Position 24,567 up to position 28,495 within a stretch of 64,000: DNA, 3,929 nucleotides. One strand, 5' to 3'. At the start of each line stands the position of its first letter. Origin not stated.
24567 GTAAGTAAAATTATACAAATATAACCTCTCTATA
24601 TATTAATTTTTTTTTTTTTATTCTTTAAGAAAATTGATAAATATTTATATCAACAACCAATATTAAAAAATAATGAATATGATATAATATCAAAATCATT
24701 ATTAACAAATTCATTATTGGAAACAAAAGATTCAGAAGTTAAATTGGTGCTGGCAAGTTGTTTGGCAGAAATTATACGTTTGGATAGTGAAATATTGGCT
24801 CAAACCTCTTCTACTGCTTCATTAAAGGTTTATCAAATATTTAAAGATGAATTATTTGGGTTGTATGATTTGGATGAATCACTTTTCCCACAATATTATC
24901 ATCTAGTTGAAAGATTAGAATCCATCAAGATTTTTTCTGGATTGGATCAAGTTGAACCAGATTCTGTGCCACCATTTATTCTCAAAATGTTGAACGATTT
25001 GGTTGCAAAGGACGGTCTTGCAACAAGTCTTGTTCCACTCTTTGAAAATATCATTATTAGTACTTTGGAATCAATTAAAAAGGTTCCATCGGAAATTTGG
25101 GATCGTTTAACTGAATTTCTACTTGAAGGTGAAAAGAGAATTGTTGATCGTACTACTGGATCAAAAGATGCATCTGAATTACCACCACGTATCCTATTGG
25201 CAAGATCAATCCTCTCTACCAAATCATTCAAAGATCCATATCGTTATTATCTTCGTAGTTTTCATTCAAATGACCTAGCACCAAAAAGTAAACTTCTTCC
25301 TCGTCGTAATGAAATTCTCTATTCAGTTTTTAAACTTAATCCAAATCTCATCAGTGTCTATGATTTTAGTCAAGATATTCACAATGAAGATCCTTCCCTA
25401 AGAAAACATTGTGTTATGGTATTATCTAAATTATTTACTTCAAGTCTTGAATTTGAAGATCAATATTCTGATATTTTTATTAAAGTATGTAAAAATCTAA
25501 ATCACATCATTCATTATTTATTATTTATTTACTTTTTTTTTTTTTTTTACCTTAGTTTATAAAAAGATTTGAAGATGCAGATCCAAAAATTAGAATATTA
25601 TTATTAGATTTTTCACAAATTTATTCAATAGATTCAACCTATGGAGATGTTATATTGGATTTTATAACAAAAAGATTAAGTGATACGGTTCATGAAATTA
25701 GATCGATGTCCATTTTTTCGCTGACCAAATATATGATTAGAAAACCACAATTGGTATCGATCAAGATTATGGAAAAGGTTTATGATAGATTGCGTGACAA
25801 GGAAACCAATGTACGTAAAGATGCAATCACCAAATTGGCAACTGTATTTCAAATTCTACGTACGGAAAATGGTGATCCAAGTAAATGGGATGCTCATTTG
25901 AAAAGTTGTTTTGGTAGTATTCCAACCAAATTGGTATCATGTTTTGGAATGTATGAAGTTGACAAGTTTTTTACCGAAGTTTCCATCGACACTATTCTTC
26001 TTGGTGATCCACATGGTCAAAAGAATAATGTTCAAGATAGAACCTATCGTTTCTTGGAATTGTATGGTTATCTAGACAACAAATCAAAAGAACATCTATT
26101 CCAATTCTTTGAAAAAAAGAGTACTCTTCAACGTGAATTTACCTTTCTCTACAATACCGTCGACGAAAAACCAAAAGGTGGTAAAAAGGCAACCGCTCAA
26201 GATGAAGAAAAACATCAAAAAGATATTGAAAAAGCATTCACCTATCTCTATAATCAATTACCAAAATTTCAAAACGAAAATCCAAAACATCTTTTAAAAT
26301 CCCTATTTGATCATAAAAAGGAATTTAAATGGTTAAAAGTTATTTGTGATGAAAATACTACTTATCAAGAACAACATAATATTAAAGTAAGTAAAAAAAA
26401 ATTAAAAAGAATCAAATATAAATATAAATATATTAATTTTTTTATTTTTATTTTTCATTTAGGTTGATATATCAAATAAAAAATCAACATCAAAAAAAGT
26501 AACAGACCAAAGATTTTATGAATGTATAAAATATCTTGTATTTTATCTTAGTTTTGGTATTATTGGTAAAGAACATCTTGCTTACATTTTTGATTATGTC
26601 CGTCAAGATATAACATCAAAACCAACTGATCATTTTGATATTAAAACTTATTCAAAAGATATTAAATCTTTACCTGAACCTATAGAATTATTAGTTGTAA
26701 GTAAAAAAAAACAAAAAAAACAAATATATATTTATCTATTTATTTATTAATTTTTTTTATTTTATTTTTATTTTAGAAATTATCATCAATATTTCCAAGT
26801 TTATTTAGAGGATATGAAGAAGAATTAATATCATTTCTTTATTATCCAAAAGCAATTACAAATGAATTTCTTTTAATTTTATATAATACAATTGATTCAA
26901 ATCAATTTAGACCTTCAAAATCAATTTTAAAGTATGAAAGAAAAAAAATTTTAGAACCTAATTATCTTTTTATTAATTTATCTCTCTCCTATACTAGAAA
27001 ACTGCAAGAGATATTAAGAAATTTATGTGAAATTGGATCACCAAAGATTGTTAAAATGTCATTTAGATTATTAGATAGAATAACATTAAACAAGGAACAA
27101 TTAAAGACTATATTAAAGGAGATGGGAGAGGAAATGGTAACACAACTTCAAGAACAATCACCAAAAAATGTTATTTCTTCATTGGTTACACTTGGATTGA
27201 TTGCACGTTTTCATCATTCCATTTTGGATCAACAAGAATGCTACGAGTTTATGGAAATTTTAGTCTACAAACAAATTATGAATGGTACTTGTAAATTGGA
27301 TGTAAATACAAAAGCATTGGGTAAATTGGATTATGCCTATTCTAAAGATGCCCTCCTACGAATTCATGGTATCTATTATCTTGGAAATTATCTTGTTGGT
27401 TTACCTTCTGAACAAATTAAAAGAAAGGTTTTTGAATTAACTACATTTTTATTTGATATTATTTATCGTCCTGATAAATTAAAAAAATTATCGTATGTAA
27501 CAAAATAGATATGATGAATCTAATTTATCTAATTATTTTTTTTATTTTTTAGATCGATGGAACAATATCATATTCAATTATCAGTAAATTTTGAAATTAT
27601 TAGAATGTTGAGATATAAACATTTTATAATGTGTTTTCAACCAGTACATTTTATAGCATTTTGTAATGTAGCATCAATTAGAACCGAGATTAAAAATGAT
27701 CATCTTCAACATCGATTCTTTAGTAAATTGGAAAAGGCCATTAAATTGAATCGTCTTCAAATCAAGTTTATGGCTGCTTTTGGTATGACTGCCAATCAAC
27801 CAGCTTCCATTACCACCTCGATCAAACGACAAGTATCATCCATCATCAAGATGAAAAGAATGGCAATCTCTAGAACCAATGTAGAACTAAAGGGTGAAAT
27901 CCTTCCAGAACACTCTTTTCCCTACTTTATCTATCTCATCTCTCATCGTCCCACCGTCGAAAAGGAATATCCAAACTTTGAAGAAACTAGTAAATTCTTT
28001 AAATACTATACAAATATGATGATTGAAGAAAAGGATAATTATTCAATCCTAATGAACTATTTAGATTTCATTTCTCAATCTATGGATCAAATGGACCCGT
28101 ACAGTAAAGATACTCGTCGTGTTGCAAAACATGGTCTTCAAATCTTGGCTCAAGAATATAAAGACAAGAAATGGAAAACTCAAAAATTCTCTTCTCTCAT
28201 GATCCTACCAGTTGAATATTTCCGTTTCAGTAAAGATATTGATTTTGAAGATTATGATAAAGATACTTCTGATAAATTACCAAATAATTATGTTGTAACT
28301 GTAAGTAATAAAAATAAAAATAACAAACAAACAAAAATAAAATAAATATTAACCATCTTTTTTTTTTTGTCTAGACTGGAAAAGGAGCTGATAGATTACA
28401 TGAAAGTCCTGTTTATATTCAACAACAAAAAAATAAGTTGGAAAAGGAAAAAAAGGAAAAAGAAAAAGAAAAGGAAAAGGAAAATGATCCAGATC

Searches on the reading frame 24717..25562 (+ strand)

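Call 19: search_protein_families(library=pfam, proteins=[window:24717-25562:+], max_evalue=0.001)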
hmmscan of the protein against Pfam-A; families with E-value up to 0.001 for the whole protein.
window:24717-25562:+ (281 aa): 1 family
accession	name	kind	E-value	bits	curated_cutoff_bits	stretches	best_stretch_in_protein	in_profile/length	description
PF20168.4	PDS5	-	4.5e-18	64.9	27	1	2-256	41-288/1053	Sister chromatid cohesion protein PDS5 protein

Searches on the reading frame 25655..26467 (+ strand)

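Call 19: search_protein_families(library=pfam, proteins=[window:25655-26467:+], max_evalue=0.001)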
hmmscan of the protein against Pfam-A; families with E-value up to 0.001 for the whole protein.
window:25655-26467:+ (270 aa): 2 families
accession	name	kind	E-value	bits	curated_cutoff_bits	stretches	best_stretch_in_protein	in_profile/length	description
PF20168.4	PDS5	-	3.1e-28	98.6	27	1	4-257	326-569/1053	Sister chromatid cohesion protein PDS5 protein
PF12717.13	Cnd1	-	0.00029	21.3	26.4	0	15-64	2-48/162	non-SMC mitotic condensation complex subunit 1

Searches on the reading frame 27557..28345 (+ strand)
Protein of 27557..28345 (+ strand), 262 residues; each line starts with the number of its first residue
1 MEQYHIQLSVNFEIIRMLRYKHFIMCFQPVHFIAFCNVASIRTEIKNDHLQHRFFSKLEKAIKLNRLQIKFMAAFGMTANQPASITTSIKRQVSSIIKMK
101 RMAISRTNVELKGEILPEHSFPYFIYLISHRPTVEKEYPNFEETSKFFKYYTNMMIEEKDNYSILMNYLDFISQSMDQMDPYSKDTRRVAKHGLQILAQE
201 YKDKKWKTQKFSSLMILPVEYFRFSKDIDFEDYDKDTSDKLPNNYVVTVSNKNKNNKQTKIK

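Call 19: search_protein_families(library=pfam, proteins=[window:27557-28345:+], max_evalue=0.001)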
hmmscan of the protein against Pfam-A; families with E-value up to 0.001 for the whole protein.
window:27557-28345:+ (262 aa): 1 family
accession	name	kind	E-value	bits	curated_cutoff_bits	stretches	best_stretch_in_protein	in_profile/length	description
PF20168.4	PDS5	-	6.4e-25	87.6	27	1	2-223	840-1053/1053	Sister chromatid cohesion protein PDS5 protein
